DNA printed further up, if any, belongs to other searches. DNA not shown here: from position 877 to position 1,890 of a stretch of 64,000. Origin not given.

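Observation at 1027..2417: Translationally coupled XRE-regulator / formyltransferase-family gene pair in a low-GC islet next to dnaE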

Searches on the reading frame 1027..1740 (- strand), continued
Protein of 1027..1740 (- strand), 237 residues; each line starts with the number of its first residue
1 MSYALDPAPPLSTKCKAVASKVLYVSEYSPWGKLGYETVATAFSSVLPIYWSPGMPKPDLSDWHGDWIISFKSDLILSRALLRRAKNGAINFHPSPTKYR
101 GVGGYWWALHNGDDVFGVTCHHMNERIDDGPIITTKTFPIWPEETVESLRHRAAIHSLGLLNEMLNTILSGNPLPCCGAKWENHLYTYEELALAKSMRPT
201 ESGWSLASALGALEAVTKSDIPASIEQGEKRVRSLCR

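Call 20: search_protein_families(library=pfam, proteins=[L001:3908-4594:-, L001:7593-8261:+, L001:6732-7106:-, L001:7103-7468:-], max_evalue=0.1)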
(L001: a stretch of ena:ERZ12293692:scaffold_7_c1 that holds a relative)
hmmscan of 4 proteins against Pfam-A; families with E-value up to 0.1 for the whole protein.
L001:3908-4594:- (228 aa): 3 families
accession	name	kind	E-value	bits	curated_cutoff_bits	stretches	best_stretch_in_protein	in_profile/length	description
PF01381.28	HTH_3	-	4.7e-05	23.8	23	1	11-55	1-46/55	Helix-turn-helix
PF13560.12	HTH_31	-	0.0043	17.8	27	1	10-55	5-52/64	Helix-turn-helix domain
PF12844.13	HTH_19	-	0.061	13.7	30.2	0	11-57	4-51/64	Helix-turn-helix domain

L001:7593-8261:+ (222 aa): 6 families
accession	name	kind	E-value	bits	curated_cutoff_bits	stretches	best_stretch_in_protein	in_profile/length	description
PF01381.28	HTH_3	-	4.8e-09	36.6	23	1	10-58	1-49/55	Helix-turn-helix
PF13560.12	HTH_31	-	6.4e-07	30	27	1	8-57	4-54/64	Helix-turn-helix domain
PF13384.12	HTH_23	-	0.0041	17.3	24.6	0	11-37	9-36/50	Homeodomain-like domain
PF20432.4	Xre-like-HTH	-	0.005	17.6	25.8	1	11-39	13-44/63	Antitoxin Xre-like helix-turn-helix domain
PF13413.12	HTH_25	-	0.0085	16.3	24.6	1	9-41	1-33/62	Helix-turn-helix domain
PF17170.10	DUF5128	-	0.03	13.9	22.9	1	139-214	161-234/321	6-bladed beta-propeller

L001:6732-7106:- (124 aa): 0 families

L001:7103-7468:- (121 aa): 2 families
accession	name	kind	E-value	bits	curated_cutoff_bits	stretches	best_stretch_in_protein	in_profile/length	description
PF19380.4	DUF5955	-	0.015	16.1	27.1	1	9-57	27-75/88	Family of unknown function (DUF5955)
PF16137.10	DUF4845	-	0.036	15.4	27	0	59-103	8-55/85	Domain of unknown function (DUF4845)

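Call 22: find_encoding_contigs(protein=P0001, flank=3000, max_places=3)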
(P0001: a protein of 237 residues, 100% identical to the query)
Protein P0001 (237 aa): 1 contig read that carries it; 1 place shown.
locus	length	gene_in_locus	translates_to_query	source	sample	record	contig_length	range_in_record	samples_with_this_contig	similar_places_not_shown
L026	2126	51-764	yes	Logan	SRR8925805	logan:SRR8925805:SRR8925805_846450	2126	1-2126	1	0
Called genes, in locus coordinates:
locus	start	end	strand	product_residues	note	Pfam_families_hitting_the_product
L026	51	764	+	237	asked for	PF00551:Formyl_trans_N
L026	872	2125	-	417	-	?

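Call 33: predict_structure(alignment_id=A1)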
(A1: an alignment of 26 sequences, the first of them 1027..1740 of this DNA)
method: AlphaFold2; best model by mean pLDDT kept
length: 237 residues; sequences in the alignment: 26
mean_pLDDT: 84.8   pTM: 0.77
mean pLDDT of the five models: 84.8, 84.6, 84.0, 83.5, 82.6
residues with pLDDT >= 90: 176; 70-90: 4; 50-70: 29; < 50: 28
segments of 3 or more residues with pLDDT < 50: 1-6, 219-237
pLDDT, mean of each block of 10 residues (from residue 1): 45 61 96 98 97 94 96 95 97 96 96 98 95 98 96 98 97 95 95 84 52 56 44 44
secondary structure, 60 per line:
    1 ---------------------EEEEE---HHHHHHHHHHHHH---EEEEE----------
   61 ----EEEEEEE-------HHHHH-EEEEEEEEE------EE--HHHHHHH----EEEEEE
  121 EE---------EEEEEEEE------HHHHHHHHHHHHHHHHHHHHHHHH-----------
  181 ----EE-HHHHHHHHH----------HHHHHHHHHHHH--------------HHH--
elements in order: E22-26 H30-42 E46-50 E65-71 H79-83 E85-93 H104-110 E115-122 E132-139 H146-169 H188-196 H207-218
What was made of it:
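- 1027..1740 (-): Minimal stand-alone N-formyltransferase, 237 aa. The core is about residues 22-185, with a disordered N-terminal ~20 aa and a C-terminal ~40-aa tail. The AF2 model has pLDDT 84.8 (call 33).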

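Call 34: search_protein_families(library=phrogs, proteins=[L001:4857-5075:-], max_evalue=0.01)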
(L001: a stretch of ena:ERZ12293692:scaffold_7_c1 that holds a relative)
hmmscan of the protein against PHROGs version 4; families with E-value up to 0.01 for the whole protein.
L001:4857-5075:- (72 aa): 0 families

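Call 37: search_protein_families(library=ncbifam, proteins=[L001:4857-5075:-, L001:7103-7468:-], max_evalue=0.1)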
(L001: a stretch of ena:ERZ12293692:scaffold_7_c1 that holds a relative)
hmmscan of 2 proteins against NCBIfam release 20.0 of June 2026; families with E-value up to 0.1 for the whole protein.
L001:4857-5075:- (72 aa): 0 families

L001:7103-7468:- (121 aa): 0 families

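Call 38: fold_search(model_id=the predicted structure, library=pdb)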
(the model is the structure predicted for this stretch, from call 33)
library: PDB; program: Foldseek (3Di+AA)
matches with E <= 10: 1101; with E <= 0.001: 158
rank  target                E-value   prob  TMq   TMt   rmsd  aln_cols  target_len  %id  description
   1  1yrw                  2.7e-12  1.00  0.59  0.49   3.5       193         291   27  Crystal Structure of E.coli ArnA Transformylase Domain (released 2005-04-12)
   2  5j63_A                1.2e-11  1.00  0.58  0.46   3.6       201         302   26  Crystal Structure of the N-terminal N-formyltransferase Domain (residues 1-306) of Escherichia coli Arna in Complex wi (released 2016-05-25)
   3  5vyt_B                1.5e-11  1.00  0.62  0.59   4.6       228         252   19  Crystal structure of the WbkC N-formyltransferase (F142A variant) from Brucella melitensis (released 2017-07-05)
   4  5vys_A                2.5e-11  1.00  0.60  0.58   3.9       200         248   20  Crystal structure of the WbkC N-formyltransferase (C47S variant) from Brucella melitensis (released 2017-07-05)
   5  21ak_B                3.4e-11  1.00  0.53  0.46   7.1       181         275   28  Cryo-EM structure of the E. coli ArnA hexamer (released 2026-03-25)
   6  5j63_B                4.1e-11  1.00  0.58  0.46   4.1       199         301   27  Crystal Structure of the N-terminal N-formyltransferase Domain (residues 1-306) of Escherichia coli Arna in Complex wi (released 2016-05-25)
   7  4wkg_C                4.1e-11  1.00  0.58  0.23   4.5       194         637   28  The crystal structure of apo ArnA features an unexpected central binding pocket and provides an explanation for enzyma (released 2014-12-17)
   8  6v2t_B                4.1e-11  1.00  0.60  0.57   5.4       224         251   20  X-ray structure of a sugar N-formyltransferase from Shewanella sp FDAARGOS_354 (released 2020-01-08)
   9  6v33_B                5.0e-11  1.00  0.61  0.59   6.6       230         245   20  X-ray structure of a sugar N-formyltransferase from Pseudomonas congelans (released 2020-01-08)
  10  5vyt_C                7.8e-11  1.00  0.59  0.55   3.6       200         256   20  Crystal structure of the WbkC N-formyltransferase (F142A variant) from Brucella melitensis (released 2017-07-05)
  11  4pzu_H                7.8e-11  1.00  0.63  0.65   6.2       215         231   18  Crystal structure of a putative uncharacterize protein Rv3404c and likely sugar N-formyltransferase from Mycobacterium (released 2014-04-23)
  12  6v2t_A                8.3e-11  1.00  0.60  0.58   5.4       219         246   21  X-ray structure of a sugar N-formyltransferase from Shewanella sp FDAARGOS_354 (released 2020-01-08)
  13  4lxy_A                9.4e-11  1.00  0.58  0.51   4.7       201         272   18  Crystal structure WlaRD, a sugar 3N-formyl transferase in the presence of dTDP and 10-N-Formyl-THF (released 2013-08-14)
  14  5vyu_B                1.0e-10  1.00  0.58  0.56   4.4       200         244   20  Crystal structure of the WbkC N-formyltransferase from Brucella melitensis in complex with GDP-perosaminea and N-10-fo (released 2017-07-05)
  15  4pzu_B                1.0e-10  1.00  0.64  0.65   6.1       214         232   18  Crystal structure of a putative uncharacterize protein Rv3404c and likely sugar N-formyltransferase from Mycobacterium (released 2014-04-23)
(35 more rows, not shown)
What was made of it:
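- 1027..1740 (-): Its Foldseek top hits are the ArnA FT domain, WbkC and Rv3404c (call 38).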

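Call 51: find_encoding_contigs(protein=P0066, flank=8000, max_places=1)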
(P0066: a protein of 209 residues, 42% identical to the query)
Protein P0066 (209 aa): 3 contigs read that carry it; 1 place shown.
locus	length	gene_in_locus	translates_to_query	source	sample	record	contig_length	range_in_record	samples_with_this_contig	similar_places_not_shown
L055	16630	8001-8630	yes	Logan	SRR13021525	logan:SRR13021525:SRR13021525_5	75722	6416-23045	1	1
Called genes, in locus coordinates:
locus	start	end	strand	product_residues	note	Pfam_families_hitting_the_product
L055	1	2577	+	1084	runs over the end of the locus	-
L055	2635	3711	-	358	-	PF00144:Beta-lactamase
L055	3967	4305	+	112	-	-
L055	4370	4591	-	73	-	-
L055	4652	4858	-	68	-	-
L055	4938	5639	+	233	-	-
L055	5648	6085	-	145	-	-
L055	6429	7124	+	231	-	-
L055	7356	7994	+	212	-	-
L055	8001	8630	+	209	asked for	PF00551:Formyl_trans_N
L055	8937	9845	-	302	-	PF10340:Say1_Mug180, PF20434:BD-FAE, PF07859:Abhydrolase_3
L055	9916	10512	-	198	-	PF00724:Oxidored_FMN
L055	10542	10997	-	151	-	PF00724:Oxidored_FMN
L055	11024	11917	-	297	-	PF01073:3Beta_HSD (weak), PF01370:Epimerase, PF02254:TrkA_N, PF05368:NmrA, PF13460:NAD_binding_10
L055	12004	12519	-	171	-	PF10604:Polyketide_cyc2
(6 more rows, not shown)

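Call 52: find_encoding_contigs(protein=P0071, flank=8000, max_places=1)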
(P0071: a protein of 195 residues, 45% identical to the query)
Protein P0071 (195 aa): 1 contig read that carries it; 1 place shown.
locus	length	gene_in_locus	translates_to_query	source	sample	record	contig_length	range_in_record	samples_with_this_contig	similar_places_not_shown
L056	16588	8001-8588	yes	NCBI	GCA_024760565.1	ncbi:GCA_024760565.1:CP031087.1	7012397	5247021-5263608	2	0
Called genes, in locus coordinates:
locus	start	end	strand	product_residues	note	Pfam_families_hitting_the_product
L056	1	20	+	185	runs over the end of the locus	PF00583:Acetyltransf_1, PF13508:Acetyltransf_7, PF08445:FR47 (weak)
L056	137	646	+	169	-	-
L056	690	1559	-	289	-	PF13560:HTH_31, PF19054:DUF5753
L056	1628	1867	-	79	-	PF10041:DUF2277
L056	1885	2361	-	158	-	PF06445:GyrI-like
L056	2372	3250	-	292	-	PF04542:Sigma70_r2, PF08281:Sigma70_r4_2, PF12680:SnoaL_2 (weak)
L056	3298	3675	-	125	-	-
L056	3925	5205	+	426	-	PF07690:MFS_1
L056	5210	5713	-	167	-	PF00583:Acetyltransf_1, PF13508:Acetyltransf_7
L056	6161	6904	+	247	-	PF10014:2OG-Fe_Oxy_2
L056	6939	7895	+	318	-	PF00892:EamA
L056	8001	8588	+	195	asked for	PF00551:Formyl_trans_N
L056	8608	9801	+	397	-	PF00764:Arginosuc_synth, PF20979:Arginosuc_syn_C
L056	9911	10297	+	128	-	PF01042:Ribonuc_L-PSP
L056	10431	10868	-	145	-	-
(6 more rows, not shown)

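Call 53: find_encoding_contigs(protein=P0059, flank=8000, max_places=1)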
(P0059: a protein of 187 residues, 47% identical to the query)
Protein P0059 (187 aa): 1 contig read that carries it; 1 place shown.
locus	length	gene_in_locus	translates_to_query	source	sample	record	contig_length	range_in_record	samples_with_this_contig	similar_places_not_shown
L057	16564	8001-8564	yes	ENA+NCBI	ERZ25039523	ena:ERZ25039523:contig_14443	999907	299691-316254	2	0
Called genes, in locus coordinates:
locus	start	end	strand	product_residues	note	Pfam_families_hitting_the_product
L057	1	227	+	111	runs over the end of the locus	-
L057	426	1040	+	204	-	-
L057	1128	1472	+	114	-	-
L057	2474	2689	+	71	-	-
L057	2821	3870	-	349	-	PF09346:SMI1_KNR4 (weak)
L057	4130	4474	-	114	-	-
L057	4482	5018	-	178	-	-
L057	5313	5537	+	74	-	-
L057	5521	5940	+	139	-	-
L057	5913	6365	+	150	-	-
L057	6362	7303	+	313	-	PF04389:Peptidase_M28, PF01546:Peptidase_M20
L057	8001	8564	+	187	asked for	PF00551:Formyl_trans_N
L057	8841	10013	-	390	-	-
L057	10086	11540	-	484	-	PF00773:RNB, PF00575:S1 (faint), PF18614:RNase_II_C_S1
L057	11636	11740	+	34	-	-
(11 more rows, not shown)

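Call 70: search_protein_families(library=pfam, alignment_id=A5, max_evalue=0.00001)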
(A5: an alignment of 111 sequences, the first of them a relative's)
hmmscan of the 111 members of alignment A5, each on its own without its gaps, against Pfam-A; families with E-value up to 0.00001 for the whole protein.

A. member 1, L001:1573-2235:- (220 aa): 1 family
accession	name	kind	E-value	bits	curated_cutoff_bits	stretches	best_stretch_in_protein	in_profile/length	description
PF00834.25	Ribul_P_3_epim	-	2e-83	279.1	21.1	1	8-204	2-198/198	Ribulose-phosphate 3 epimerase family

B. families by the number of members that match (of 111 scanned): 143 families (the first 25 are shown)
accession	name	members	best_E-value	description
PF07506.17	RepB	3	5.2e-48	RepB plasmid partitioning protein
PF03432.20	Relaxase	3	3.5e-21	MobA/VirD2-like, nuclease domain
PF02347.22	GDC-P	2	2.3e-117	Glycine cleavage system P-protein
PF10609.15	ParA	2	2.9e-103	NUBPL iron-transfer P-loop NTPase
PF00501.34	AMP-binding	2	4e-87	AMP-binding enzyme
PF16576.10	HlyD_D23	2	4.5e-75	Barrel-sandwich domain of CusB or HlyD membrane-fusion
PF04851.21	ResIII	2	6e-42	Type III restriction enzyme, res subunit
PF13365.12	Trypsin_2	2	2.6e-37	Trypsin-like peptidase domain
PF13193.12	AMP-binding_C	2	8.4e-28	AMP-binding enzyme C-terminal domain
PF00892.27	EamA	2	1.5e-25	EamA-like transporter family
PF11393.14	T4BSS_DotI_IcmL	2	2.3e-23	Type-IV b secretion system, inner-membrane complex component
PF00239.26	Resolvase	2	9.6e-23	Resolvase, N terminal domain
PF16177.11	ACAS_N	2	8.8e-22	Acetyl-coenzyme A synthetase N-terminus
PF07508.19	Recombinase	2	1.8e-21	Recombinase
PF13437.12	HlyD_3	2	3.8e-20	HlyD family secretion protein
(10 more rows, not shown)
